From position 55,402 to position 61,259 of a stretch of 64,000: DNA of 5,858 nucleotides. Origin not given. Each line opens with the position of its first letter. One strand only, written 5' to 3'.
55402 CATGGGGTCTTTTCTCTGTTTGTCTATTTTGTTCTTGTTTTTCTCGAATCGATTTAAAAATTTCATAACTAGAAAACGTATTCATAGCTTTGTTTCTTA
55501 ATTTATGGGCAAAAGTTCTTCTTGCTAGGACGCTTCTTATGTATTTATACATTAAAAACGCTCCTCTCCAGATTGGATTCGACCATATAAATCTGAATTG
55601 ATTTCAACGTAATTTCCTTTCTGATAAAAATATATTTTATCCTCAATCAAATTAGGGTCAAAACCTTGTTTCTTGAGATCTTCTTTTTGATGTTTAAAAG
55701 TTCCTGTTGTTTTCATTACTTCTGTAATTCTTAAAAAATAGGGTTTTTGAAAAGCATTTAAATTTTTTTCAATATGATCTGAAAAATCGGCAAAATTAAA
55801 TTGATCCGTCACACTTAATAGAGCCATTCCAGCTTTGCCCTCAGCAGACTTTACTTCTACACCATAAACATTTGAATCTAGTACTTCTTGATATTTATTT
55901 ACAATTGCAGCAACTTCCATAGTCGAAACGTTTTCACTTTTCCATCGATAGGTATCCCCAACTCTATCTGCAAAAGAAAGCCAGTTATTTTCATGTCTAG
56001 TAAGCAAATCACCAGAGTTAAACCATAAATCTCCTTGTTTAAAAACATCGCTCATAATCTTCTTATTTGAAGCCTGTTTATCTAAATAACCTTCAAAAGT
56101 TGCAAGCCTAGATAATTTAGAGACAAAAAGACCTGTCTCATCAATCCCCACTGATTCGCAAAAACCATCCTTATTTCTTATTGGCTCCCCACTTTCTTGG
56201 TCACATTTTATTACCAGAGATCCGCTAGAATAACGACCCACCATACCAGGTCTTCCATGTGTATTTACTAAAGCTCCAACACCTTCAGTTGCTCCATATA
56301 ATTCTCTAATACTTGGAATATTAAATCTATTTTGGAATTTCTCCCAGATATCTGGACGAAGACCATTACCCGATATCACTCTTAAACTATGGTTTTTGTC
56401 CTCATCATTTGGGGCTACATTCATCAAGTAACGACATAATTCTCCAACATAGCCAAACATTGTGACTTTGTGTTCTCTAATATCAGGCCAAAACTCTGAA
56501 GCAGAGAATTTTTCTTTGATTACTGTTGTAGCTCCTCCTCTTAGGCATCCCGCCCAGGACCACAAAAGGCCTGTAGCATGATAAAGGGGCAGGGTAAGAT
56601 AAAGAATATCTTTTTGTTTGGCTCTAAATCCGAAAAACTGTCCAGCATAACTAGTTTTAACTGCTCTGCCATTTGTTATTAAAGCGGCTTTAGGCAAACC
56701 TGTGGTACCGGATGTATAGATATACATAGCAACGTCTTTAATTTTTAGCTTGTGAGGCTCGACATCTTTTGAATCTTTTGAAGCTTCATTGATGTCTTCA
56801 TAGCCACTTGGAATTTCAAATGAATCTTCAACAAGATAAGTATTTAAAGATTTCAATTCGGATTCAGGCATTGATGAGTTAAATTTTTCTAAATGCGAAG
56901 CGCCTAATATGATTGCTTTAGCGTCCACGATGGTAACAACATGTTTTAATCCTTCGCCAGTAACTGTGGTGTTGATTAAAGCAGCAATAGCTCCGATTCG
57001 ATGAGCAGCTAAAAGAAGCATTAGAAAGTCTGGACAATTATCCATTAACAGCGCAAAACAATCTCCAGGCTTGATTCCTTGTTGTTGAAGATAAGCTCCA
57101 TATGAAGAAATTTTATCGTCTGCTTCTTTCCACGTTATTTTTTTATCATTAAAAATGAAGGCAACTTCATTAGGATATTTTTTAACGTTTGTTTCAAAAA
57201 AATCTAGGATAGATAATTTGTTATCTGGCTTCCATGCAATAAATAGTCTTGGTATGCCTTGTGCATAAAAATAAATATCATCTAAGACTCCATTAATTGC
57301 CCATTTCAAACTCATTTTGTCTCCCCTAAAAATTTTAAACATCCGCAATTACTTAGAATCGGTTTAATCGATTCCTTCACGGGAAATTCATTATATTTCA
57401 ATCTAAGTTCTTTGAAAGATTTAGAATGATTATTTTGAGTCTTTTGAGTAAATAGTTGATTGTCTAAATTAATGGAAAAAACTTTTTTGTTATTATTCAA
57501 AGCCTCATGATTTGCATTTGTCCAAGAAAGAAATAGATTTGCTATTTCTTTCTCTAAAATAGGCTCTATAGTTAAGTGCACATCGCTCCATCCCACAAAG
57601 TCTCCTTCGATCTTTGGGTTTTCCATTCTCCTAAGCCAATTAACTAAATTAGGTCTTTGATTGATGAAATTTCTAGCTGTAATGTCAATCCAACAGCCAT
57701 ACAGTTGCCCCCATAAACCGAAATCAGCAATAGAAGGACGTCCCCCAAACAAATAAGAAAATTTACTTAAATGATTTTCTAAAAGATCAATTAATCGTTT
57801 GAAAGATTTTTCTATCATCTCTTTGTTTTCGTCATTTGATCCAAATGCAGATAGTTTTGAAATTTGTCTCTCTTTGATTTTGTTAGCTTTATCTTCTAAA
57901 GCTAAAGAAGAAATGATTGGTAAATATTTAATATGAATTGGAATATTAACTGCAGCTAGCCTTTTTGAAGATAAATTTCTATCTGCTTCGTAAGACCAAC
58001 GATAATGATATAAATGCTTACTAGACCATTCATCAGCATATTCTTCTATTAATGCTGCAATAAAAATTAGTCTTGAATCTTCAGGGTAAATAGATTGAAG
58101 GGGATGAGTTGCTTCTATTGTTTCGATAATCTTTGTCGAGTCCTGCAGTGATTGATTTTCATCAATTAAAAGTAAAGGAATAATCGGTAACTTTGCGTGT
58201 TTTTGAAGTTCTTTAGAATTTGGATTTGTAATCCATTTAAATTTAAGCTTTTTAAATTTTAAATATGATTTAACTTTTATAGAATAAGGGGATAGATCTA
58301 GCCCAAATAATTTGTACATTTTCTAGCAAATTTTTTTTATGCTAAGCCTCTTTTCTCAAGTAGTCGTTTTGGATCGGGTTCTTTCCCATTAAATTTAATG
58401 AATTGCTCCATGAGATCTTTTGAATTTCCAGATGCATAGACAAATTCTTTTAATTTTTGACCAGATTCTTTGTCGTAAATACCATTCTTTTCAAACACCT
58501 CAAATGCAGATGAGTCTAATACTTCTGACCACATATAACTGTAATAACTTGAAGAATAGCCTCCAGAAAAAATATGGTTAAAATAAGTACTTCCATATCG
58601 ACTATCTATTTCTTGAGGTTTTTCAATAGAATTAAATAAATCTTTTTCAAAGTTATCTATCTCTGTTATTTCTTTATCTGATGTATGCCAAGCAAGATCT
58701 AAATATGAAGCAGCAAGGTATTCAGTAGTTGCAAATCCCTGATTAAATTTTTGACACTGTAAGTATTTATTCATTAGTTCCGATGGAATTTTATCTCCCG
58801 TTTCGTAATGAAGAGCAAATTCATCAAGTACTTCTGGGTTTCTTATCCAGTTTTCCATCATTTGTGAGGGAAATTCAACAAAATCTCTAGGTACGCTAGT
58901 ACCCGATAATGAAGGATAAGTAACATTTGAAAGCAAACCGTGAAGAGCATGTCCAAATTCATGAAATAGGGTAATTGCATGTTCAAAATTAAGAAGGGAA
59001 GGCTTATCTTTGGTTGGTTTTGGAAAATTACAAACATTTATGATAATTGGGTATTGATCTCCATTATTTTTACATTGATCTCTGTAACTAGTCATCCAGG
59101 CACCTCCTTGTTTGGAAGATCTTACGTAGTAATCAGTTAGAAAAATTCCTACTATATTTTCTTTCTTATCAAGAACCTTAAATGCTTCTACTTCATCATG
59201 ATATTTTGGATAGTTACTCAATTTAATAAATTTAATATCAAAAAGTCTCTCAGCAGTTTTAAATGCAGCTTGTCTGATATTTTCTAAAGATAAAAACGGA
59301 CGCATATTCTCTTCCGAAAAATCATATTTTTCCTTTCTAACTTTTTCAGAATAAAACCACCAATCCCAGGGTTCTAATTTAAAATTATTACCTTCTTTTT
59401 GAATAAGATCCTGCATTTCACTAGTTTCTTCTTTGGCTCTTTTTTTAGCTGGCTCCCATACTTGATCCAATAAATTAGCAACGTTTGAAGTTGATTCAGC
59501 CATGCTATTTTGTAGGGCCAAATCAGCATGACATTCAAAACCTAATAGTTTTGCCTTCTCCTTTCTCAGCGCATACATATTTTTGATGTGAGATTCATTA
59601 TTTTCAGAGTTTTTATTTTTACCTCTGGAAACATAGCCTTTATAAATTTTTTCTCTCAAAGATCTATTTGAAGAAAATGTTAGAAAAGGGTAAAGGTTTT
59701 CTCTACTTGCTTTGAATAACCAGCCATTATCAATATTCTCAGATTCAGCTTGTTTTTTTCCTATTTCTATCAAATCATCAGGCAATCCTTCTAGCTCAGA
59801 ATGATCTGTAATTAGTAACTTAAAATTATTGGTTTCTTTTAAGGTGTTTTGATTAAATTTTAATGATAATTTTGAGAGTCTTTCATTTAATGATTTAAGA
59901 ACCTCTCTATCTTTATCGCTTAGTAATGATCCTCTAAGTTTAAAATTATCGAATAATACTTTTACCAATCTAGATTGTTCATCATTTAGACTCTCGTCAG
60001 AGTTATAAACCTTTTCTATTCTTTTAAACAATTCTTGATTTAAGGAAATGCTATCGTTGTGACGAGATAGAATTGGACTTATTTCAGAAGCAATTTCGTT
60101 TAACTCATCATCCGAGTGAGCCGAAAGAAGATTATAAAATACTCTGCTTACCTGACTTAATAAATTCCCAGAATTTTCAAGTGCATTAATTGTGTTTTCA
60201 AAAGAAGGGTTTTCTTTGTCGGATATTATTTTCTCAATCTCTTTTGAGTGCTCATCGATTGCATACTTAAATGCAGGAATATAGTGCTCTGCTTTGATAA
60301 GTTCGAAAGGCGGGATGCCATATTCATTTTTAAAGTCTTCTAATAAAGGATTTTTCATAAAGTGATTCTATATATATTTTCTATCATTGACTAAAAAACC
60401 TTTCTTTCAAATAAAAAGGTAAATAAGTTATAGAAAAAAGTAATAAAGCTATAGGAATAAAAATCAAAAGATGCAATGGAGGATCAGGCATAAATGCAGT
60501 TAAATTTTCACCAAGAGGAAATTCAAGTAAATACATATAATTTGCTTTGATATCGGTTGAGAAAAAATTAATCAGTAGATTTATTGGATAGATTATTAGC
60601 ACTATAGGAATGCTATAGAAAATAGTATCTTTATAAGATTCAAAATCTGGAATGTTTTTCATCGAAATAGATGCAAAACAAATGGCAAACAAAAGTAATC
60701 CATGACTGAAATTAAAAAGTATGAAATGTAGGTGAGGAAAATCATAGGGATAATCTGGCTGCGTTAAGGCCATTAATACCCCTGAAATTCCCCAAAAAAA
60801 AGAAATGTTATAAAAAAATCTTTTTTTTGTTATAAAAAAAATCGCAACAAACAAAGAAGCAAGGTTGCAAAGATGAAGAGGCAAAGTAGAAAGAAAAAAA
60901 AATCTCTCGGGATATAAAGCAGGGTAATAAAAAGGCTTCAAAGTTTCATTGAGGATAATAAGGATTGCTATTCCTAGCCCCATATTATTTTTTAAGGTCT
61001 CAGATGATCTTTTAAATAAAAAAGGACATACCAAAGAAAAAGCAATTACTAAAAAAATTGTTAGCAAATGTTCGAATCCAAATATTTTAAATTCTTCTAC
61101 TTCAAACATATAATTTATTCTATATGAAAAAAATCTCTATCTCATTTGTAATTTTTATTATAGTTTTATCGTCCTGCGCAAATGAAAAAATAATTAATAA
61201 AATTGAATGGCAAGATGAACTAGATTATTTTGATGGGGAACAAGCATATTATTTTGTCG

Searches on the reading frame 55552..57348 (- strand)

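Call 48: search_protein_families(library=pfam, proteins=[window:55552-57348:-], max_evalue=0.001)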
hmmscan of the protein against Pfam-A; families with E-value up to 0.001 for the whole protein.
window:55552-57348:- (598 aa): 1 family
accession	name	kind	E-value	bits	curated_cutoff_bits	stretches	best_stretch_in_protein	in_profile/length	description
PF00501.34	AMP-binding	-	4.7e-66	223.6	29.9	1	51-391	1-365/384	AMP-binding enzyme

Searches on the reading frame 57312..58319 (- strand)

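Call 48: search_protein_families(library=pfam, proteins=[window:57312-58319:-], max_evalue=0.001)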
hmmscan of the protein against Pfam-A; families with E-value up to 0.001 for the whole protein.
window:57312-58319:- (335 aa): 7 families
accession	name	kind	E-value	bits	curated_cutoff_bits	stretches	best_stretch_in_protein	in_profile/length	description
PF13410.11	GST_C_2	-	1.4e-11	44.7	24.9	1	167-231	5-69/69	Glutathione S-transferase, C-terminal domain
PF13417.12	GST_N_3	-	1.7e-10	41.5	22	1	4-74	1-73/75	Glutathione S-transferase, N-terminal domain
PF13409.12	GST_N_2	-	9.8e-08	32.9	25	1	10-70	2-69/70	Glutathione S-transferase, N-terminal domain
PF17172.10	GST_N_4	-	6.9e-06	27.1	30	1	11-110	1-96/99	Glutathione S-transferase N-terminal domain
PF00043.30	GST_C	-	1.1e-05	26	20.7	1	170-234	28-91/93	Glutathione S-transferase, C-terminal domain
PF14497.11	GST_C_3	-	2.6e-05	24.8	21.6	1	161-237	14-97/104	Glutathione S-transferase, C-terminal domain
PF17171.9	GST_C_6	-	0.0001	22.4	28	1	175-232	3-64/64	Glutathione S-transferase, C-terminal domain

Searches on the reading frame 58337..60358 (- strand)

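Call 48: search_protein_families(library=pfam, proteins=[window:58337-60358:-], max_evalue=0.001)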
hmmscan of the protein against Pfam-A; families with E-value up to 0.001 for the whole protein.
window:58337-60358:- (673 aa): 1 family
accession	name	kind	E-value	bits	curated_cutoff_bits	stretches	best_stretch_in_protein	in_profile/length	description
PF01432.26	Peptidase_M3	-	6.2e-122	408.6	27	1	226-671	2-456/457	Peptidase family M3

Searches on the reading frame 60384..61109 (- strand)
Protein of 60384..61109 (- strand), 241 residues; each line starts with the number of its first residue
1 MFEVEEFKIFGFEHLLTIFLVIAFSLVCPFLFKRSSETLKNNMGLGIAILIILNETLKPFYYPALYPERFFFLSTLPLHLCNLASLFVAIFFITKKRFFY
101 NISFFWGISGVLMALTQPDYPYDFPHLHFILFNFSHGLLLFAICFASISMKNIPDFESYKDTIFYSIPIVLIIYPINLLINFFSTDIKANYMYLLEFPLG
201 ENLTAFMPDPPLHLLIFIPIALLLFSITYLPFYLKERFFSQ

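Call 48: search_protein_families(library=pfam, proteins=[window:60384-61109:-], max_evalue=0.001)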
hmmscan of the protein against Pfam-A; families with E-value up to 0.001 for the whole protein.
window:60384-61109:- (241 aa): 1 family
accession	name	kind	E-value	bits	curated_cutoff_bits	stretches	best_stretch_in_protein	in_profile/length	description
PF14808.11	TMEM164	-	3e-32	112.3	25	1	10-229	2-217/217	TMEM164 family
